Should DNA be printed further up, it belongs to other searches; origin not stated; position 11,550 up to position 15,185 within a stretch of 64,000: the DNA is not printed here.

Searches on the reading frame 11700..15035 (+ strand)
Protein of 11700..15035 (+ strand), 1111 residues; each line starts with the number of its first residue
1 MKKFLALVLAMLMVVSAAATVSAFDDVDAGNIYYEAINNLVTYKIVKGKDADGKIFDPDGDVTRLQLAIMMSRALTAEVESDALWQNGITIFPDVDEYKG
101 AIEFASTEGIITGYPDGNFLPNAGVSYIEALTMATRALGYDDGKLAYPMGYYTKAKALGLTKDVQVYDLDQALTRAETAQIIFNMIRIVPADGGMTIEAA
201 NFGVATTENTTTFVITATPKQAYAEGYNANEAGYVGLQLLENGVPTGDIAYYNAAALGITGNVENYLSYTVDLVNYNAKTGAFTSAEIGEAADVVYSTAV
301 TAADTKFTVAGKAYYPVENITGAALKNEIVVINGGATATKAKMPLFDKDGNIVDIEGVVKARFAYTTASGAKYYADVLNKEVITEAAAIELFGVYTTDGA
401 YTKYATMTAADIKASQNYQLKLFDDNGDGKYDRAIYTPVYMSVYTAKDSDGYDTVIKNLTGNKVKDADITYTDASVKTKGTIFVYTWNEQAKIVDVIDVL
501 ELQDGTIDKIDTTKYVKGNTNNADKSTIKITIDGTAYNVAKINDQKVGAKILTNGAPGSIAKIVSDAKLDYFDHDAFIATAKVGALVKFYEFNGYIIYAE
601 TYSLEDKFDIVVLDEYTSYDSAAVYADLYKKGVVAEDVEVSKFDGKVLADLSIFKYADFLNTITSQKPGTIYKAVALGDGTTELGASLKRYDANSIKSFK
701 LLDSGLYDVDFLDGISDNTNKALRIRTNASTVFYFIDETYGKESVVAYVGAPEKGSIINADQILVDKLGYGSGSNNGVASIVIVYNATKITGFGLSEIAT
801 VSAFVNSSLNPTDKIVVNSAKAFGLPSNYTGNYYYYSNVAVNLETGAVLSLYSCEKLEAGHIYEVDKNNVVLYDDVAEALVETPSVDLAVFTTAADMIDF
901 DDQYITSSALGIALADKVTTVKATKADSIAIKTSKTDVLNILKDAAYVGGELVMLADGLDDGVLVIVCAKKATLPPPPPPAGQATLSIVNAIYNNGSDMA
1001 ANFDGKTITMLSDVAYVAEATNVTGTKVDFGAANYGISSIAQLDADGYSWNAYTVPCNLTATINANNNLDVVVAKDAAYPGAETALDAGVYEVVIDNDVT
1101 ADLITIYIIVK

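Call 8: search_protein_families(library=pfam, proteins=[window:11700-15035:+])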
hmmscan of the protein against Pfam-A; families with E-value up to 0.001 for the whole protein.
window:11700-15035:+ (1111 aa): 1 family
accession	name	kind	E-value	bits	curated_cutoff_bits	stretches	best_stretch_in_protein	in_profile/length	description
PF00395.25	SLH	-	8e-15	55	20.8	2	92-130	2-43/44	S-layer homology domain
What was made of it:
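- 11700..15035 (+): SLH-domain S-layer protein gene (1111 aa), upstream flank. Pfam SLH E=8e-15 (call 8).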

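Call 22: find_homologous_proteins(query=window:11700-15035:+, max_evalue=1e-20)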
Query window:11700-15035:+ (1111 aa): 151 proteins with E <= 1e-20 among 8000 candidates; the best 120 are listed.
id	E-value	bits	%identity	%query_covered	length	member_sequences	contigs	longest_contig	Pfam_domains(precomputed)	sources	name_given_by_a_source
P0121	0.0e+0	2386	100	100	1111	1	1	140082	PF00395.26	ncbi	-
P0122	6.0e-227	775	48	87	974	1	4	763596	PF00395.26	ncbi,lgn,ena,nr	ncbi:MAG: S-layer homology domain-containing protein [Clostridia bacterium]|nr:S-layer homology doma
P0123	1.0e-198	681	44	88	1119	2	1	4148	PF00395.26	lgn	-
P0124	3.7e-191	656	40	100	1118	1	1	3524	PF00395.26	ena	-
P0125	1.1e-188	648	41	100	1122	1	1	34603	PF00395.26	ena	-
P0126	1.0e-187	645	44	85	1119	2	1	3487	PF00395.26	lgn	-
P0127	1.1e-187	645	42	100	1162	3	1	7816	PF00395.26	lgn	-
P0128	2.1e-187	644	42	94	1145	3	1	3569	PF00395.26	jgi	-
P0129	1.6e-186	641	41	100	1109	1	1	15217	PF00395.26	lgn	-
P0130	3.7e-186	640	45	78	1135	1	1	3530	PF00395.26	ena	-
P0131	2.0e-185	637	41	100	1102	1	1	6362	PF00395.26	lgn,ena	-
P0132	1.2e-182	628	45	78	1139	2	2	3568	PF00395.26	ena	-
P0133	2.8e-182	627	40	100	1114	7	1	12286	PF00395.26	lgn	-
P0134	2.9e-181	623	40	100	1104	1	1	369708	PF00395.26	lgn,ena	-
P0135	1.2e-180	621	43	90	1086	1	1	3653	PF00395.26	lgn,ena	-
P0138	2.5e-172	594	42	85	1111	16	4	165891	PF00395.26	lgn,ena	-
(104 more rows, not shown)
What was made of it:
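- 11700..15035 (+): Homologues are named S-layer homology domain proteins (call 22).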

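Call 23: find_encoding_contigs(protein=P0122, flank=5000, max_places=3)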
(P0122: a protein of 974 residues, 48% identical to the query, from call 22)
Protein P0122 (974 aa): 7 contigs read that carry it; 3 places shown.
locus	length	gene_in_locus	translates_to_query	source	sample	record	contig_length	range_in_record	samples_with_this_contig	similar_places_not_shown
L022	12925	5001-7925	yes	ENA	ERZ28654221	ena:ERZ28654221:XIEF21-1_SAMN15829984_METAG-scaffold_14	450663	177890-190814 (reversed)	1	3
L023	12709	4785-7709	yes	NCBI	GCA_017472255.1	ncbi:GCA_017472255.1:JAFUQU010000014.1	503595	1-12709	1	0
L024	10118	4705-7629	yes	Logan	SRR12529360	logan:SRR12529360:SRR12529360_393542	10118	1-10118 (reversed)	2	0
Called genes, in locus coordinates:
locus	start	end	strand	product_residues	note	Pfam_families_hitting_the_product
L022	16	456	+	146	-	-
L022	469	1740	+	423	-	PF06245:DUF1015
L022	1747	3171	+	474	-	PF00144:Beta-lactamase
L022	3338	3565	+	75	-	PF00381:PTS-HPr (weak)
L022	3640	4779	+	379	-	PF00768:Peptidase_S11, PF13354:Beta-lactamase2, PF00144:Beta-lactamase (weak), PF07943:PBP5_C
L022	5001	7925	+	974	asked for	PF00395:SLH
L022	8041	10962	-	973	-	PF02837:Glyco_hydro_2_N, PF22666:Glyco_hydro_2_N2 (weak), PF00703:Glyco_hydro_2, PF02836:Glyco_hydro_2_C, PF16353:LacZ_4, PF02929:Bgal_small_N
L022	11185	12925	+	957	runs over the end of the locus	-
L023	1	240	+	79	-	?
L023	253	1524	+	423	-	PF06245:DUF1015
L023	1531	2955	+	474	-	PF00144:Beta-lactamase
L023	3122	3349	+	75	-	PF00381:PTS-HPr (weak)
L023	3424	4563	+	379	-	PF00768:Peptidase_S11, PF13354:Beta-lactamase2, PF00144:Beta-lactamase (weak), PF07943:PBP5_C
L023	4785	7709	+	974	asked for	PF00395:SLH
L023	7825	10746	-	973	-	PF02837:Glyco_hydro_2_N, PF22666:Glyco_hydro_2_N2 (weak), PF00703:Glyco_hydro_2, PF02836:Glyco_hydro_2_C, PF16353:LacZ_4, PF02929:Bgal_small_N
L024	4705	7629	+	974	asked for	PF00395:SLH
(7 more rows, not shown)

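Call 24: find_encoding_contigs(protein=P0134, flank=5000, max_places=2)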
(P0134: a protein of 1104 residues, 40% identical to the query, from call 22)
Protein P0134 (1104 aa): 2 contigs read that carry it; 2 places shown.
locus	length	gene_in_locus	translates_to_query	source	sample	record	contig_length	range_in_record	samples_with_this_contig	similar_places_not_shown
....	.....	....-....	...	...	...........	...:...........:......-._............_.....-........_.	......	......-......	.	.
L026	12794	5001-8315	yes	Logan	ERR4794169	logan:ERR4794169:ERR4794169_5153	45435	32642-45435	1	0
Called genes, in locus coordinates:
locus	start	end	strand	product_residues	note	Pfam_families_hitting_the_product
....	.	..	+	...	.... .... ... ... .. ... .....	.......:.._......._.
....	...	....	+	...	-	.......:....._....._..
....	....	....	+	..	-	-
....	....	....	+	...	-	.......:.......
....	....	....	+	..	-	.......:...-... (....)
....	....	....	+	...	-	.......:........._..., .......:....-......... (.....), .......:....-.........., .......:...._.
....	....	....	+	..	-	-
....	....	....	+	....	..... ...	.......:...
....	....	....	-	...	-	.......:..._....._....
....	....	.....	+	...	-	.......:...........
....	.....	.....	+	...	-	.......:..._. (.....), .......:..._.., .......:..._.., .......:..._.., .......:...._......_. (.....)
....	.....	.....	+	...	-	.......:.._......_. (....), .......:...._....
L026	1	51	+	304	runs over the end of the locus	PF01261:AP_endonuc_2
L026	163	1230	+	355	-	PF00295:Glyco_hydro_28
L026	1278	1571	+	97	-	-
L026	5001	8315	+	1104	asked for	PF00395:SLH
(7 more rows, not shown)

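Call 25: find_encoding_contigs(protein=P0138, flank=5000, max_places=3)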
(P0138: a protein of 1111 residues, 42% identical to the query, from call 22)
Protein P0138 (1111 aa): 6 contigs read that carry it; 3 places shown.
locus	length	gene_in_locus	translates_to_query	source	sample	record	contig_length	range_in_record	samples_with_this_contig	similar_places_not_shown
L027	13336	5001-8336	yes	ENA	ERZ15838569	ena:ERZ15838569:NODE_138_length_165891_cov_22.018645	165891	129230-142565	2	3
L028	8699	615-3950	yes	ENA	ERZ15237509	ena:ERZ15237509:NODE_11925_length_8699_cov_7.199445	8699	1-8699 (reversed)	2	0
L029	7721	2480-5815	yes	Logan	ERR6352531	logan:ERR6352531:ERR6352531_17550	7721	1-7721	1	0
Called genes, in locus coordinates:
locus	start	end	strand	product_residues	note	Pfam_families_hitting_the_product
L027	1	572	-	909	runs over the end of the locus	-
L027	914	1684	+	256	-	PF01987:AIM24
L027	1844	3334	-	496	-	PF00089:Trypsin, PF13365:Trypsin_2, PF13180:PDZ_2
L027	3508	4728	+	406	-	PF00768:Peptidase_S11, PF13354:Beta-lactamase2, PF07943:PBP5_C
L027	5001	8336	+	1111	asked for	PF00395:SLH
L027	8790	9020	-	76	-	-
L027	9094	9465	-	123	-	PF15919:HicB_lk_antitox, PF15970:HicB-like_2, PF05534:HicB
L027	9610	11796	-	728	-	PF02463:SMC_N (faint), PF13175:AAA_15, PF13476:AAA_23, PF13514:AAA_27, PF18159:S_4TM (weak)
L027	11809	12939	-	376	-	PF00149:Metallophos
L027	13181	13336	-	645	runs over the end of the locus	PF07973:tRNA_SAD, PF00587:tRNA-synt_2b, PF03129:HGTP_anticodon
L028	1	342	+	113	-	?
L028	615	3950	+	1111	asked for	PF00395:SLH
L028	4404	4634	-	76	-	-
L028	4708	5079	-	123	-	PF15919:HicB_lk_antitox, PF15970:HicB-like_2, PF05534:HicB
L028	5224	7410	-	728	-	PF02463:SMC_N (faint), PF13175:AAA_15, PF13476:AAA_23, PF13514:AAA_27, PF18159:S_4TM (weak)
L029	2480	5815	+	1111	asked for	PF00395:SLH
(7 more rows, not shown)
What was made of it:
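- In relatives the spot downstream of the S-layer gene holds toxin-antitoxin genes (HicB, PemK) (call 25).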

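Call 49: find_encoding_contigs(protein=P0125, flank=4000, max_places=3)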
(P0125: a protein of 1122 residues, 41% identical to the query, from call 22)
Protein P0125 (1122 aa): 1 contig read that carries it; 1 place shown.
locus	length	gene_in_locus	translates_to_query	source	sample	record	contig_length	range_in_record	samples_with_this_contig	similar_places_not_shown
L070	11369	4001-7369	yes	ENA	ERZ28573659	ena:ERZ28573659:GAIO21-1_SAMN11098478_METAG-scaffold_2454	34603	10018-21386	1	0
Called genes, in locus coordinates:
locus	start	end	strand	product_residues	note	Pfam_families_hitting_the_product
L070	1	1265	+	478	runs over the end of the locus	PF00144:Beta-lactamase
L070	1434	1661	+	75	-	PF00381:PTS-HPr (weak)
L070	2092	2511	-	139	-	PF00583:Acetyltransf_1, PF13673:Acetyltransf_10 (weak), PF13508:Acetyltransf_7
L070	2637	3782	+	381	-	PF00768:Peptidase_S11, PF13354:Beta-lactamase2, PF00144:Beta-lactamase (faint), PF07943:PBP5_C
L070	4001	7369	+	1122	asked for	PF00395:SLH (weak)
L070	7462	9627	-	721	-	PF02463:SMC_N (faint), PF13175:AAA_15, PF13476:AAA_23, PF13514:AAA_27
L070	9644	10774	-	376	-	PF00149:Metallophos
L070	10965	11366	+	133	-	PF06541:ABC_trans_CmpB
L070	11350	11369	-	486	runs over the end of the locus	PF00488:MutS_V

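Call 50: find_encoding_contigs(protein=P0133, flank=4000, max_places=3)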
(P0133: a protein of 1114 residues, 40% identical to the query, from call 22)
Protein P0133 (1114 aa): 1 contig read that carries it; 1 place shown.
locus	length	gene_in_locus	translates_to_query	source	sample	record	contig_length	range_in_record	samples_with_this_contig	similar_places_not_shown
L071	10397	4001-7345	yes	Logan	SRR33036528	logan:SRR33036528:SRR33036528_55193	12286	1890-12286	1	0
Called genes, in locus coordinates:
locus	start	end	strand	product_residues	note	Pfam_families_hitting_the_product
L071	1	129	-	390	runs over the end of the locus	PF01408:GFO_IDH_MocA, PF22725:GFO_IDH_MocA_C3, PF02894:GFO_IDH_MocA_C (weak)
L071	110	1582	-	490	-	-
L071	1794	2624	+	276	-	PF12833:HTH_18, PF00165:HTH_AraC (weak)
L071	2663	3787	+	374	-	PF00768:Peptidase_S11, PF13354:Beta-lactamase2, PF07943:PBP5_C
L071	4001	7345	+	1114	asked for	PF00395:SLH (faint)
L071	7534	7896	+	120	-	PF02033:RBFA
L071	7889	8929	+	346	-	PF01368:DHH, PF02272:DHHA1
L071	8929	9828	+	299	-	PF01509:TruB_N, PF16198:TruB_C_2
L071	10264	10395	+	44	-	?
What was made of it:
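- What follows the S-layer gene differs among relatives too, so rearrangement here is genuine (calls 23-25, 49, 50).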

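Call 77: search_protein_families(library=ncbifam, proteins=[window:11700-15035:+], max_evalue=0.00001)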
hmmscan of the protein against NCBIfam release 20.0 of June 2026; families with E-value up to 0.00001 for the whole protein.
window:11700-15035:+ (1111 aa): 0 families
